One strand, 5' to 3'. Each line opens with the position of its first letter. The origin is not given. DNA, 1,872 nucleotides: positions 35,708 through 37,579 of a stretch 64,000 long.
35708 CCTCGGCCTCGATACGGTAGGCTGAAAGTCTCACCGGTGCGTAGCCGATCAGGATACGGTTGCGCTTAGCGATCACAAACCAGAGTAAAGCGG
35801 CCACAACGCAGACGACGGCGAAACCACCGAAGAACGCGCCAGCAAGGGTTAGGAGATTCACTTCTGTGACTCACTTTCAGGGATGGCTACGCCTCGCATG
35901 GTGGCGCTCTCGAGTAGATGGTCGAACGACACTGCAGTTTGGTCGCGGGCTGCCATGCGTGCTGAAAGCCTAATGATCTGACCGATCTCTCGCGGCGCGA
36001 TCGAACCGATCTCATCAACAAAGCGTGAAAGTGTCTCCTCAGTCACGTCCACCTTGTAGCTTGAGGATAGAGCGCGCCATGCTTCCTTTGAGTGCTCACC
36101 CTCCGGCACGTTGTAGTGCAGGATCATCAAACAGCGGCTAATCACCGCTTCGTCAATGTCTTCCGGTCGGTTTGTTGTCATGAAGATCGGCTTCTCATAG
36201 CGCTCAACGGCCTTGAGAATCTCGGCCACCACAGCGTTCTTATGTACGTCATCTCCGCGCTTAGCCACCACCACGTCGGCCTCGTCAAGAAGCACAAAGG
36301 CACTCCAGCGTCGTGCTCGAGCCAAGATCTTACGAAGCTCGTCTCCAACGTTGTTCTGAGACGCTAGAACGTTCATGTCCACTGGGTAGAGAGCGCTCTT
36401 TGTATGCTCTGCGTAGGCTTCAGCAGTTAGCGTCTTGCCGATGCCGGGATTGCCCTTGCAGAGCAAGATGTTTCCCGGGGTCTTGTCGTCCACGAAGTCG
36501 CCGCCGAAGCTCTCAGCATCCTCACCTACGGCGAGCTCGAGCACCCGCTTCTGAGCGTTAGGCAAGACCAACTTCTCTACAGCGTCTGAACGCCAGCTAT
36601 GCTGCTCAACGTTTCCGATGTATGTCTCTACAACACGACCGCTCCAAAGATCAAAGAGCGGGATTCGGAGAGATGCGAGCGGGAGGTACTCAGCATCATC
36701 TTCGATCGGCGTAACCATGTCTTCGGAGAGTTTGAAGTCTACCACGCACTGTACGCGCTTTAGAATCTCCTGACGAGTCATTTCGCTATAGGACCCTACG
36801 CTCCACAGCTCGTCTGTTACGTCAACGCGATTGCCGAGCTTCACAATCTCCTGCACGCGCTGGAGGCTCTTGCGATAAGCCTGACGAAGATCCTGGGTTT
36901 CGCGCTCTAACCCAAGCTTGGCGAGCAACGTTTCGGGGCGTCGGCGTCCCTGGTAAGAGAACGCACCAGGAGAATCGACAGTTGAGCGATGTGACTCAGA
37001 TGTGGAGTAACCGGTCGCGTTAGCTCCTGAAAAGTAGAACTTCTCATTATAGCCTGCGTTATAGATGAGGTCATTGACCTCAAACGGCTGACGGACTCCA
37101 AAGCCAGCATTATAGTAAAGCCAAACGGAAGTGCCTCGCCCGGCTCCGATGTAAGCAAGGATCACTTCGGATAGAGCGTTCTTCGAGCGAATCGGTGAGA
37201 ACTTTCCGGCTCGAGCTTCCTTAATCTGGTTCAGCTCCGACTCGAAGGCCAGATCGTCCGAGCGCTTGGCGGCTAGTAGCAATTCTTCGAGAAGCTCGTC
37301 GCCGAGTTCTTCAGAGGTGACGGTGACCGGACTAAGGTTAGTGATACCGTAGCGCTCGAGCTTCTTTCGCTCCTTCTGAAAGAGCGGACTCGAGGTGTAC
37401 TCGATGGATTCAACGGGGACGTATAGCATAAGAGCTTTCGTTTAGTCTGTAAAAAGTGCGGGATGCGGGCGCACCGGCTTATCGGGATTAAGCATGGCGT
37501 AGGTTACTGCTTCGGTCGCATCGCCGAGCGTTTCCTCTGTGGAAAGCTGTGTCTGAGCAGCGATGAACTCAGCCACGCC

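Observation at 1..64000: Genome-accordion accessory region of a giant actinobacterial element: about 11 paralog families covering about 44 of ~120 genes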

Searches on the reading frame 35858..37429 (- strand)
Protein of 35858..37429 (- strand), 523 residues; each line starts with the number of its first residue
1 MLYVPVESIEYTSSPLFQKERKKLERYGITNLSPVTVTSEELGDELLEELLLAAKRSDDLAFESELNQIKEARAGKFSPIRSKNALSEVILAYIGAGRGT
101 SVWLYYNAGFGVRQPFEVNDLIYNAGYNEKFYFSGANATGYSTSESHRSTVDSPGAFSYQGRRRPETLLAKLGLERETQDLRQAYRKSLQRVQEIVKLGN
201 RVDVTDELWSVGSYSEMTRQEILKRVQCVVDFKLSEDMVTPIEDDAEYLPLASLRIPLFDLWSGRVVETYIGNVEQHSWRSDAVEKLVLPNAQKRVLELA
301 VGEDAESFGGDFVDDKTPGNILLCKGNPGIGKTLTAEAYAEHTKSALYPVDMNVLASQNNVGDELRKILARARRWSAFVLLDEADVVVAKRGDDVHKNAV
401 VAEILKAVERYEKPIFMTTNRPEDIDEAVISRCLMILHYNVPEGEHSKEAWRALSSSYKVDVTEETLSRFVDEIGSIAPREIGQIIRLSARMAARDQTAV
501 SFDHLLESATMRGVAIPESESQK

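Call 10: search_protein_families(library=pfam, proteins=[window:35858-37429:-], max_evalue=0.01)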
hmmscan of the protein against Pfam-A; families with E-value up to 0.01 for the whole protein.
window:35858-37429:- (523 aa): 2 families
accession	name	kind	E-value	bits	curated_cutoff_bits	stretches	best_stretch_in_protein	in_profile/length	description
PF00004.35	AAA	-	2.5e-16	60.8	21.2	1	323-437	2-127/131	ATPase family associated with various cellular activities (AAA)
PF13401.12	AAA_22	-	0.0011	19.7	27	0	319-361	5-50/130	AAA domain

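Call 18: find_related_loci(query=window:35858-37429:-, collection=viral_contigs, flank=10000)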
Query window:35858-37429:- (523 aa) in viral_contigs; peptide patterns used: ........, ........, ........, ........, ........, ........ (x = any residue, [..] = any of these).
9 stretches matched a pattern; 1 encode a relative of the query (tblastn E <= 1e-3); 1 distinct loci.
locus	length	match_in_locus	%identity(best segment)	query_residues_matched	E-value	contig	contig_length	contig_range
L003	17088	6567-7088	22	271-430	4e-6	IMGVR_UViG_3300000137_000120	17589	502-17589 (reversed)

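Call 31: search_protein_families(library=phrogs, proteins=[window:35858-37429:-], max_evalue=0.01)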
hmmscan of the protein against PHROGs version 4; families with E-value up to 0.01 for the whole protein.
window:35858-37429:- (523 aa): 11 families
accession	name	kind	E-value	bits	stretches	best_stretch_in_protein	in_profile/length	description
phrog_29662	-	other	6.8e-48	164.7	1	270-516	301-547/548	ATP-dependent protease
phrog_3757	-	unknown function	3.4e-24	86.9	1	281-499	89-314/367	-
phrog_10401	-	other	3.9e-16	59.9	1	318-506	459-637/667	ATPase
phrog_168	-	DNA, RNA and nucleotide metabolism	4e-11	44.1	1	278-443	14-160/314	clamp loader of DNA polymerase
phrog_7485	-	unknown function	3e-08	34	1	323-433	231-351/430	-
phrog_11838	-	DNA, RNA and nucleotide metabolism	2.3e-07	31.4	1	323-425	44-143/420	clamp loader of DNA polymerase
phrog_5846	-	DNA, RNA and nucleotide metabolism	2.7e-07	31.2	1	316-473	36-187/380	clamp loader of DNA polymerase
phrog_4339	-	unknown function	3.8e-05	24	1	288-419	281-402/552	-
phrog_9172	-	unknown function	0.0025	17.7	1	299-445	87-248/509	-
phrog_3277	-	DNA, RNA and nucleotide metabolism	0.0028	18.5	1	316-453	8-154/168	DnaC-like helicase loader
phrog_50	-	DNA, RNA and nucleotide metabolism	0.005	16.9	0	305-348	356-402/570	DnaC-like helicase loader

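Call 33: search_dna_similar(query=window:35858-37429:-, collection=phages, mode=protein, max_rows=15)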
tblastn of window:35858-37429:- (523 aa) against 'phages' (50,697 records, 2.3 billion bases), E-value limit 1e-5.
Records with a match: 19; places in all: 19; records where one place covers at least 80% of the query: 0.
Best place of each record, by identity: <60% 19.
By first word of the organism name: Bacillus 7; Paenibacillus 4; Rhizobium 3; Bacteriophage 3; Acutalibacteraceae 1; Pseudomonas 1.
By host as written in the record: Bacillus subtilis 4; - 4; Bacillus subtilis subsp. subtilis 168 2; Paenibacillus larvae 2; Paenibacillus larvae 2006 2; Bacillus sp 1; Rhizobium leguminosarum VF39SM 1; R. phaseoli sv. phaseoli INC 2-5 1; and 2 more.
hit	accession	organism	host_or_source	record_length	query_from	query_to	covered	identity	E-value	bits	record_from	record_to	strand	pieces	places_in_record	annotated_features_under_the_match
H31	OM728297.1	Bacillus phage vB_BsuM-Goe21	Bacillus subtilis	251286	259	516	49%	34.0%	1e-44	175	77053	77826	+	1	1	hypothetical protein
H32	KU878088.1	Bacillus phage AR9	Bacillus subtilis subsp. subtilis 168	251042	259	516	49%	34.0%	1e-44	175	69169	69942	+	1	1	AAA family ATPase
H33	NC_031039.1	Bacillus phage AR9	Bacillus subtilis subsp. subtilis 168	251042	259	516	49%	34.0%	1e-44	175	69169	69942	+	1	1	ATP-dependent protease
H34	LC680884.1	Bacillus phage PBS1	Bacillus subtilis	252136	259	516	49%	34.0%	2e-44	174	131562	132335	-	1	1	hypothetical protein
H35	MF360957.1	Bacillus phage PBS1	Bacillus subtilis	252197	259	516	49%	34.0%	2e-44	174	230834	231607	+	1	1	276: ATP-dependent metalloprotease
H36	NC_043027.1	Bacillus phage PBS1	Bacillus subtilis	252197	259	516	49%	34.0%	2e-44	174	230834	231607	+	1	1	276: ATP-dependent protease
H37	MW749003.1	Bacillus phage vB_BspM_Internexus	Bacillus sp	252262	259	516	49%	34.0%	3e-44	173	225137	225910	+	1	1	putative AAA family ATPase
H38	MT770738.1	Rhizobium phage B1VFA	Rhizobium leguminosarum VF39SM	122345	279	507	44%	35.8%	3e-29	128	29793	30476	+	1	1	AAA family ATPase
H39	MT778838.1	Rhizobium phage V1VFA-S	-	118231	279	507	44%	35.3%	8e-29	127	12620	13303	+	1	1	AAA family ATPase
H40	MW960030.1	Rhizobium phage RHph_X66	R. phaseoli sv. phaseoli INC 2-5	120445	271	507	45%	33.6%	1e-25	117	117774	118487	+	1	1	ATPase domain-containing protein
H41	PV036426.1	Acutalibacteraceae phage NatCom_11578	Acutalibacteraceae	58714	283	507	43%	26.8%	5e-9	65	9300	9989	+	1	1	hypothetical protein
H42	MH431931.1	Paenibacillus phage Yyerffej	Paenibacillus larvae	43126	318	485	32%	29.5%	8e-9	64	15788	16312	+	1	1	AAA domain ATPase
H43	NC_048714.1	Paenibacillus phage Yyerffej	Paenibacillus larvae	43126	318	485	32%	29.5%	8e-9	64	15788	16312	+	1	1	AAA family ATPase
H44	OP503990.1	Paenibacillus phage Dash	Paenibacillus larvae 2006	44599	318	485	32%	29.5%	8e-9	64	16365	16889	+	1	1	RecA-like protease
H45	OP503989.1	Paenibacillus phage Callan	Paenibacillus larvae 2006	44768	318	485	32%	29.5%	8e-9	64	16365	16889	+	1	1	RecA-like protease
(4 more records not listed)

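Call 62: find_related_loci(query=window:35858-37429:-, collection=metagenome_contigs, flank=500)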
Query window:35858-37429:- (523 aa) in metagenome_contigs; peptide patterns used: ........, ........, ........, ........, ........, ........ (x = any residue, [..] = any of these).
599 stretches matched a pattern (row limit reached: there are more); 2 encode a relative of the query (tblastn E <= 1e-3); 2 distinct loci.
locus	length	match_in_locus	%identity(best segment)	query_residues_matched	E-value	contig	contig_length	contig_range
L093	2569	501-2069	81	1-523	0e+0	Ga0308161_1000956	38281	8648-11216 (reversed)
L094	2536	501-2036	55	1-514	0e+0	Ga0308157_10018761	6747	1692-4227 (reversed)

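Call 73: find_related_loci(query=A4, collection=viral_contigs, flank=10000)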
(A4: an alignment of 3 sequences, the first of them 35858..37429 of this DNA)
Query A4 (523 aa) in viral_contigs; peptide patterns used: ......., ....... (x = any residue, [..] = any of these).
64 stretches matched a pattern, but none encodes a relative of the query by tblastn (E <= 1e-3).

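Call 85: find_encoding_contigs(protein=L094:501-2075:+, flank=10000, max_places=4)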
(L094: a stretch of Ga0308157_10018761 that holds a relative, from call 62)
Protein L094:501-2075:+ (524 aa): 2 contigs read that carry it; 2 places shown.
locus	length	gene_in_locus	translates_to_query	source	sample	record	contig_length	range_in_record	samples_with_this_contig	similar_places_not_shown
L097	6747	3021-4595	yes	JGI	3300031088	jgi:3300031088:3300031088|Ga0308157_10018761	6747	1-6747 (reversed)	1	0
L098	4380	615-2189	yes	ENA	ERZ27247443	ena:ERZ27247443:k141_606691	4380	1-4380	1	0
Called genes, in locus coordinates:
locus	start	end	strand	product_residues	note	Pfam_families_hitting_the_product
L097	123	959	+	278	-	-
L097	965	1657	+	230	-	-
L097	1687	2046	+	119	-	-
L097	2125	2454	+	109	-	-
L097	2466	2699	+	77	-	-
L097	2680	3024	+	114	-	-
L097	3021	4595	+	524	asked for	PF00004:AAA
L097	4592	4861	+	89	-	-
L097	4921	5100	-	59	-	-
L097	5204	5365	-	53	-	-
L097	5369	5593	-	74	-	-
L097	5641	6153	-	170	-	PF00583:Acetyltransf_1, PF13508:Acetyltransf_7, PF13673:Acetyltransf_10, PF08445:FR47 (weak)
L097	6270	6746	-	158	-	?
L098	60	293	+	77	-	-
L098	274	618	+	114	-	-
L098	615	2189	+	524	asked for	PF00004:AAA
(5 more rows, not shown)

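Call 98: search_dna_similar(query=window:35858-37429:-, collection=plasmids, mode=protein, max_rows=8)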
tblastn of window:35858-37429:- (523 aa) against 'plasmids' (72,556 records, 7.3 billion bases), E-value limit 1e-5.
Records with a match: 253; places in all: 257; records where one place covers at least 80% of the query: 128.
Best place of each record, by identity: <60% 253.
By first word of the organism name: Citrobacter 78; Streptomyces 26; Klebsiella 18; Enterobacter 9; Paraburkholderia 9; Pseudomonas 8; Moellerella 8; Providencia 7; Rhizobium 6; Xanthomonas 5; and 52 more.
By predicted mobility (MOB-suite, as given by PLSDB): non-mobilizable 116; mobilizable 73; conjugative 64.
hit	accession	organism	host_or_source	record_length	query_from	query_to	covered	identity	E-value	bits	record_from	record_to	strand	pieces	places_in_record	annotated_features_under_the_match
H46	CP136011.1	Pseudomonas sp. FeN3W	cell culture,marine sediment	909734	2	516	98%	30.1%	3e-59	219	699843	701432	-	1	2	ATP-binding protein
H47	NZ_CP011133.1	Citrobacter amalonaticus Y19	single cell,Anaerobic digester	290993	2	514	98%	29.9%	3e-58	216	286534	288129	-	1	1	ATP-binding protein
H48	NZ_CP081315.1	Citrobacter farmeri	Homo sapiens,anal swab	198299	2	514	98%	29.1%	9e-59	218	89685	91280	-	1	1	ATP-binding protein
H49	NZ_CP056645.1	Citrobacter freundii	culture,Freshwater sample from ...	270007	2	514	98%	29.1%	1e-58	218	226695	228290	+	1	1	ATP-binding protein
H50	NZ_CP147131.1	Escherichia coli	environmental,river water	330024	2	514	98%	29.1%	1e-58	217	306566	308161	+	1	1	ATP-binding protein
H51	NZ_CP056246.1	Citrobacter freundii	culture,Freshwater sample from upstream ...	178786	2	514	98%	29.1%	1e-58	217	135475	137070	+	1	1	ATP-binding protein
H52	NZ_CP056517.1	Citrobacter freundii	culture,Wastewater influent sample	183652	2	514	98%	29.1%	1e-58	217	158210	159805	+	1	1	ATP-binding protein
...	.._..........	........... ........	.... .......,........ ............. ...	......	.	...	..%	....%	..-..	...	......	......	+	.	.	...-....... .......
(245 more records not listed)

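Call 99: search_protein_families(library=padloc, proteins=[window:35858-37429:-], max_evalue=0.001)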
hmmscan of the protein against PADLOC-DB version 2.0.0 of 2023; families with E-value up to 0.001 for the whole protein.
window:35858-37429:- (523 aa): 7 families
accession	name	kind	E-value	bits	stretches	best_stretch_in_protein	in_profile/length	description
PDLC02196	IetA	-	9.6e-14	49.6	1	320-510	123-319/374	-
PDLC04232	IetA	-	7.8e-10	36.7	1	317-481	114-284/330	-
PDLC00915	TRIP13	-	1.9e-08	32.1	1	321-506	65-280/302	TRIP13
PDLC00914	TRIP13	-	6.4e-08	30.4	1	361-476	125-250/302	TRIP13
PDLC02195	IetA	-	8.8e-08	29.8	1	318-508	136-332/395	-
PDLC04231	IetA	-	1.2e-06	26.5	1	318-442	116-247/262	-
PDLC04140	mad8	-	3e-05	21.7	0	374-441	190-253/314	mads_8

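Call 100: get_annotated_region(hit=H46, flank=6000)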
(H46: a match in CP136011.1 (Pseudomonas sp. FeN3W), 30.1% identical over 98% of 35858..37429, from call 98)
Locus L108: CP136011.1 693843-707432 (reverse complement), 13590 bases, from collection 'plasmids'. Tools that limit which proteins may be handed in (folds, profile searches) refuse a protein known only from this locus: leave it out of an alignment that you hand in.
description: Pseudomonas sp. FeN3W plasmid unnamed, complete sequence
organism: Pseudomonas sp. FeN3W (NCBI taxid 3035478)
taxonomy: Bacteria; Pseudomonadota; Gammaproteobacteria; Pseudomonadales; Pseudomonadaceae; Pseudomonas; Pseudomonas sp. FeN3W
host: -; source: cell culture,marine sediment; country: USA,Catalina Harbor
typing (MOB-suite, as given by PLSDB): non-mobilizable
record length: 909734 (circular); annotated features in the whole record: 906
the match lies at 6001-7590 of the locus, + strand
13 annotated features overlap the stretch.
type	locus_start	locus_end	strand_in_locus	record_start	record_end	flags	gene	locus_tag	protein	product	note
CDS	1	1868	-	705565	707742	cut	-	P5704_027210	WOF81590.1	ATP-dependent RecD-like DNA helicase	-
CDS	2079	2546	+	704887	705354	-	-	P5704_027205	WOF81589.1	hypothetical protein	-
CDS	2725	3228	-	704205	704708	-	-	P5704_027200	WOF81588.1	hypothetical protein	-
CDS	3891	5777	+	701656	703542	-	-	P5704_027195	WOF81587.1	hypothetical protein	-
CDS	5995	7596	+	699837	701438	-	-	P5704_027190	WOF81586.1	ATP-binding protein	-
CDS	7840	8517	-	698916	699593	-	-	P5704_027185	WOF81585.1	cold shock domain-containing protein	-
CDS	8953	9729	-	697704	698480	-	-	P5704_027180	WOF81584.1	fibrinogen-like YCDxxxxGGGW domain-containing protein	-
CDS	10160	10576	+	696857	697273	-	-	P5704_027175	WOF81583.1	hypothetical protein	-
CDS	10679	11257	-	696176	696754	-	-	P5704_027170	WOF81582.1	YceI family protein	-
CDS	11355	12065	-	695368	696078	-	-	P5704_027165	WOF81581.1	TIGR00266 family protein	-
CDS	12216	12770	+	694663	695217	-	-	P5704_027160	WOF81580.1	hypothetical protein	-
CDS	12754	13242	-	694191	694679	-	-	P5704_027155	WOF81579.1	hypothetical protein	-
CDS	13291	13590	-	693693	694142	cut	-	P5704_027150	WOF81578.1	hypothetical protein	-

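Call 115: search_protein_families(library=ncbifam, proteins=[window:35858-37429:-], max_evalue=0.00001)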
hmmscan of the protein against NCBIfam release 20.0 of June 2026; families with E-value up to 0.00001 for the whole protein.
window:35858-37429:- (523 aa): 3 families
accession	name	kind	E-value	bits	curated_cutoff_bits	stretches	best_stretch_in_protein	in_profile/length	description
NF003229.0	PRK04195.1-5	equivalog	1.7e-09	36.9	280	1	319-471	44-194/413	replication factor C large subunit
NF042959.1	IteA_antiphage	equivalog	2e-08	33.8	510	1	320-506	126-318/367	anti-phage ATPase IteA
TIGR01243.1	CDC48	subfamily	1.6e-07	30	802.65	1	318-453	486-633/733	CDC48 family AAA ATPase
